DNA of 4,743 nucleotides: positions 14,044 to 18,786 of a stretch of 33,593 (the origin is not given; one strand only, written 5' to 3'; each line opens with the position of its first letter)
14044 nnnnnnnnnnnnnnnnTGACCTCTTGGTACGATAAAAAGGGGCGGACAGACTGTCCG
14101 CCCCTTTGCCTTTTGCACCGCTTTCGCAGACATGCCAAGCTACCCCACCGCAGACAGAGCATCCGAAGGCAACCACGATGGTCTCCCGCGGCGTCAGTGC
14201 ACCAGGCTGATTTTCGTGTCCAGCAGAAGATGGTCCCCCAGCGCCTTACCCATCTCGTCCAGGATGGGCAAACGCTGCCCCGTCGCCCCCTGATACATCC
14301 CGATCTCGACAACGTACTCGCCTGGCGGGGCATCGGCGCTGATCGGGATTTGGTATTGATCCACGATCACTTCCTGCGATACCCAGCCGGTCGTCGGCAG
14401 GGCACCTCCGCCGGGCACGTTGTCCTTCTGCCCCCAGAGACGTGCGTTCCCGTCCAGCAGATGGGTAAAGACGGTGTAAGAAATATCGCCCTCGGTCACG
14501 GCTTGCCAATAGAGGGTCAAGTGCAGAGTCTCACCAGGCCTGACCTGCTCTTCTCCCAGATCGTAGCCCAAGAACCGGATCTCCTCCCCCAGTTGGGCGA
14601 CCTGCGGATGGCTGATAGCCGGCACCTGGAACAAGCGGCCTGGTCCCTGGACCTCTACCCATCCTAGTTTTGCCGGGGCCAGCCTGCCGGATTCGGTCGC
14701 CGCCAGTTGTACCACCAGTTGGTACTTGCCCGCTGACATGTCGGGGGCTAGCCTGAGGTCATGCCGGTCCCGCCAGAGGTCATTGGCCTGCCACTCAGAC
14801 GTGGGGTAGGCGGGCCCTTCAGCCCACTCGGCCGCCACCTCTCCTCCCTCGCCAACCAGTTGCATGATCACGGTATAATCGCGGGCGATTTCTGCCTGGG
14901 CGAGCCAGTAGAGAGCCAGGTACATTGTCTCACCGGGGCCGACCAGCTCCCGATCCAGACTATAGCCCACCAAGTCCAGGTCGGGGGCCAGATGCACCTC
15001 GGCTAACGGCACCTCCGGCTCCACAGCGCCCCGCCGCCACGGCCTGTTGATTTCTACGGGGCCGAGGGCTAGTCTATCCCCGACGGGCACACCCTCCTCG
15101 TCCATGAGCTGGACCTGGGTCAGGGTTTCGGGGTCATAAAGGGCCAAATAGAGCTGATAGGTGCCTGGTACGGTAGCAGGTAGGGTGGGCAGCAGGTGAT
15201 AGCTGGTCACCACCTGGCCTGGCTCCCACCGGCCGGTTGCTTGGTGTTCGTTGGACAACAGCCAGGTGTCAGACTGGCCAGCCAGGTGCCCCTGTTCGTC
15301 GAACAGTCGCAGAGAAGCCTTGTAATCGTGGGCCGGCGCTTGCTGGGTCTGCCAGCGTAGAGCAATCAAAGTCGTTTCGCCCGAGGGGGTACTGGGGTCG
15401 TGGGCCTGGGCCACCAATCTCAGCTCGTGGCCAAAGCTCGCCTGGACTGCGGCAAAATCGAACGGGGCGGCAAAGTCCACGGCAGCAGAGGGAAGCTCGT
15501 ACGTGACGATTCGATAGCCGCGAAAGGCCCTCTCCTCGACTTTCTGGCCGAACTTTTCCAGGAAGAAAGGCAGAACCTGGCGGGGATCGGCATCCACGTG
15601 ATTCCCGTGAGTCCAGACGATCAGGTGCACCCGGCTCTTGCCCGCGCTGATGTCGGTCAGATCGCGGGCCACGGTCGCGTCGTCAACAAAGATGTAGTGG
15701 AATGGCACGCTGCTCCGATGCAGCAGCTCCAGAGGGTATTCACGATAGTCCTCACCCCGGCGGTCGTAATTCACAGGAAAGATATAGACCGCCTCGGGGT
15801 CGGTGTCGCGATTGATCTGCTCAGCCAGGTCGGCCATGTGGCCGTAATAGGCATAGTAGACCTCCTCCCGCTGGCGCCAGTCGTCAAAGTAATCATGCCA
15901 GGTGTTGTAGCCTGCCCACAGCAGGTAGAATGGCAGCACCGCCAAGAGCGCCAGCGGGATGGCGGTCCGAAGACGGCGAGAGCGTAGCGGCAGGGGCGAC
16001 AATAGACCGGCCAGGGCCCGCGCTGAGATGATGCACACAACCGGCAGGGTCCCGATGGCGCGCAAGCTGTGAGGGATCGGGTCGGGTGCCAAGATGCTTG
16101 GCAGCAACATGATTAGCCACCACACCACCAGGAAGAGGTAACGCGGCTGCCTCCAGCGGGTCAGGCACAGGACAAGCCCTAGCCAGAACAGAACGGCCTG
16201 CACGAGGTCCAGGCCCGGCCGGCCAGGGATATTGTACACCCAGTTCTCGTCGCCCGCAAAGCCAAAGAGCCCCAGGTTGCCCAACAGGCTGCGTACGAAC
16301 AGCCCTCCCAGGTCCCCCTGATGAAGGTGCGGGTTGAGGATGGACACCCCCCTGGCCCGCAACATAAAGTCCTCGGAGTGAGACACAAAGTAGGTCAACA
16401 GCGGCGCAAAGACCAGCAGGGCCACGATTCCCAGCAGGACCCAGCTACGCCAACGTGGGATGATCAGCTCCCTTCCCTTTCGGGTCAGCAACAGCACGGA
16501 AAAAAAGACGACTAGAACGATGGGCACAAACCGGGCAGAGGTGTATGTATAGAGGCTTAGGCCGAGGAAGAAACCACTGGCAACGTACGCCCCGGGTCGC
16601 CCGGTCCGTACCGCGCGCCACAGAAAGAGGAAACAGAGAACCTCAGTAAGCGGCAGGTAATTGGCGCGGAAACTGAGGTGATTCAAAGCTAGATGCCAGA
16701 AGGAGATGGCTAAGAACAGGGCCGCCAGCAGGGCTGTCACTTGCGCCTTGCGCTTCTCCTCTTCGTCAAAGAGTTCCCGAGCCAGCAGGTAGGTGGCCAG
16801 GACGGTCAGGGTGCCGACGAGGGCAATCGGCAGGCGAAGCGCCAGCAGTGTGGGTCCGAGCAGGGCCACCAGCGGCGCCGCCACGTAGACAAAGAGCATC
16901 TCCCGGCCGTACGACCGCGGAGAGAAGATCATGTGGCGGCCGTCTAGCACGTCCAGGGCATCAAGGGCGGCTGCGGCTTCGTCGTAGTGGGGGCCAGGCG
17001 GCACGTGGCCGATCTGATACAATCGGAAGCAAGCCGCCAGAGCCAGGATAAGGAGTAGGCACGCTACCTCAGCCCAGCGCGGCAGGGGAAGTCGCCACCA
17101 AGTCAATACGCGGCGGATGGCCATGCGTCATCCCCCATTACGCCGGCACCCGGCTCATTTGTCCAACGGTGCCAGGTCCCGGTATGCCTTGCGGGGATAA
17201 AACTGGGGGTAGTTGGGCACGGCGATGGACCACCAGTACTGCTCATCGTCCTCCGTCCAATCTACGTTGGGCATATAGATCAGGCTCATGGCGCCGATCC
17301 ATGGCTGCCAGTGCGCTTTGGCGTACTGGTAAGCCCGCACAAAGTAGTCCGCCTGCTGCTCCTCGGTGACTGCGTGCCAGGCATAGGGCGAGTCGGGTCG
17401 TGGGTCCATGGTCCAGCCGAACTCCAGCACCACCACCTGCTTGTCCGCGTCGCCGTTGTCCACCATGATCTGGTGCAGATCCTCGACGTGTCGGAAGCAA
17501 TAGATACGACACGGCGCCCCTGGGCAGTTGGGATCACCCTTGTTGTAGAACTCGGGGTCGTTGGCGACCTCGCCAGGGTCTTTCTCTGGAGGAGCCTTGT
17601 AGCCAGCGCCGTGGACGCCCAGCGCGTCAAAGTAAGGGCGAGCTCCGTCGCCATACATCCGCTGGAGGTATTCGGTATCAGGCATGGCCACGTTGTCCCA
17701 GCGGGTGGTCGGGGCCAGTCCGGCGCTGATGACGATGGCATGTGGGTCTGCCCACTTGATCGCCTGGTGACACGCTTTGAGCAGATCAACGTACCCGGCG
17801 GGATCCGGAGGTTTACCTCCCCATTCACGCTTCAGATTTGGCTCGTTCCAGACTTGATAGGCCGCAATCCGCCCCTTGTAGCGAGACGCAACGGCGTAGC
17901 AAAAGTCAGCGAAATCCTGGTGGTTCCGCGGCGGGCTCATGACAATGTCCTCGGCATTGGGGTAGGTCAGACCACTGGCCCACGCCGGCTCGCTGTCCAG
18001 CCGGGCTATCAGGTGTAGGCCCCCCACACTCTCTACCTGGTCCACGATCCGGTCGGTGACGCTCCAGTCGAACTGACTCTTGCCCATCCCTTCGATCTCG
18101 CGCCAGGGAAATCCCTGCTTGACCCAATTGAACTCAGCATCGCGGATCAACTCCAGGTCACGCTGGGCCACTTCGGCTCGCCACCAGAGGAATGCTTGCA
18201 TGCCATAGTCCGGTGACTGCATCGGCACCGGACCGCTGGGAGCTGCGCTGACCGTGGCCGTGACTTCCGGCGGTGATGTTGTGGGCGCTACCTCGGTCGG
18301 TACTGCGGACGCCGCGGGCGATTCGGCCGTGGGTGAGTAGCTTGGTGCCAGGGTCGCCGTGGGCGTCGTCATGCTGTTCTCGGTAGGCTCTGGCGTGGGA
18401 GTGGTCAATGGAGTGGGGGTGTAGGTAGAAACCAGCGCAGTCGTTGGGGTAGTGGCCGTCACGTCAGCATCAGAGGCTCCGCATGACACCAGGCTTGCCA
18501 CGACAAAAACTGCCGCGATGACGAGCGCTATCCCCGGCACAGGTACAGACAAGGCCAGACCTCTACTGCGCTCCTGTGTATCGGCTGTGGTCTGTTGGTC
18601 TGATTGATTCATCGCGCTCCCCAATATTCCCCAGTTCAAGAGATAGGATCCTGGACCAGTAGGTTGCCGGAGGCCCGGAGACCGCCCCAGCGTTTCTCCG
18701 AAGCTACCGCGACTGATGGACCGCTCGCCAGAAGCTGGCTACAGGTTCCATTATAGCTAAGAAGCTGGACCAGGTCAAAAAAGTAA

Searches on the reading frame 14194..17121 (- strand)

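Call 22: search_protein_families(library=pfam, proteins=[window:14194-17121:-], max_evalue=0.001)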
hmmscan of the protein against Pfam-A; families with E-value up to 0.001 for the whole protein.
window:14194-17121:- (975 aa): 1 family
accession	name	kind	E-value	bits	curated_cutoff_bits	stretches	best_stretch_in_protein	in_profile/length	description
PF13231.12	PMT_2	-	1.5e-11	45.2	26.1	1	76-243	5-159/160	Dolichyl-phosphate-mannose-protein mannosyltransferase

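Call 77: search_protein_families(library=padloc, proteins=[window:14194-17121:-], max_evalue=0.01)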
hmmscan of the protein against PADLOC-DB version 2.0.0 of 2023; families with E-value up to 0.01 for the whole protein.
window:14194-17121:- (975 aa): 0 families

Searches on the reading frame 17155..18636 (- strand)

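Call 22: search_protein_families(library=pfam, proteins=[window:17155-18636:-], max_evalue=0.001)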
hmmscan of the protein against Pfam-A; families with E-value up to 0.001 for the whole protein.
window:17155-18636:- (493 aa): 1 family
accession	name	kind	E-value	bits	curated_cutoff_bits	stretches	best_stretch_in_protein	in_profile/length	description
PF02449.21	Glyco_hydro_42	-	0.00019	21.4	21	1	152-219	7-75/376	Beta-galactosidase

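Call 71: search_protein_families(library=ncbifam, proteins=[window:17155-18636:-], max_evalue=0.01)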
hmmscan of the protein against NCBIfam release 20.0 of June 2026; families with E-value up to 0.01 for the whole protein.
window:17155-18636:- (493 aa): 0 families

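Call 77: search_protein_families(library=padloc, proteins=[window:17155-18636:-], max_evalue=0.01)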
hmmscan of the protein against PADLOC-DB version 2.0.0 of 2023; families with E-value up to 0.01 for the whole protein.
window:17155-18636:- (493 aa): 0 families
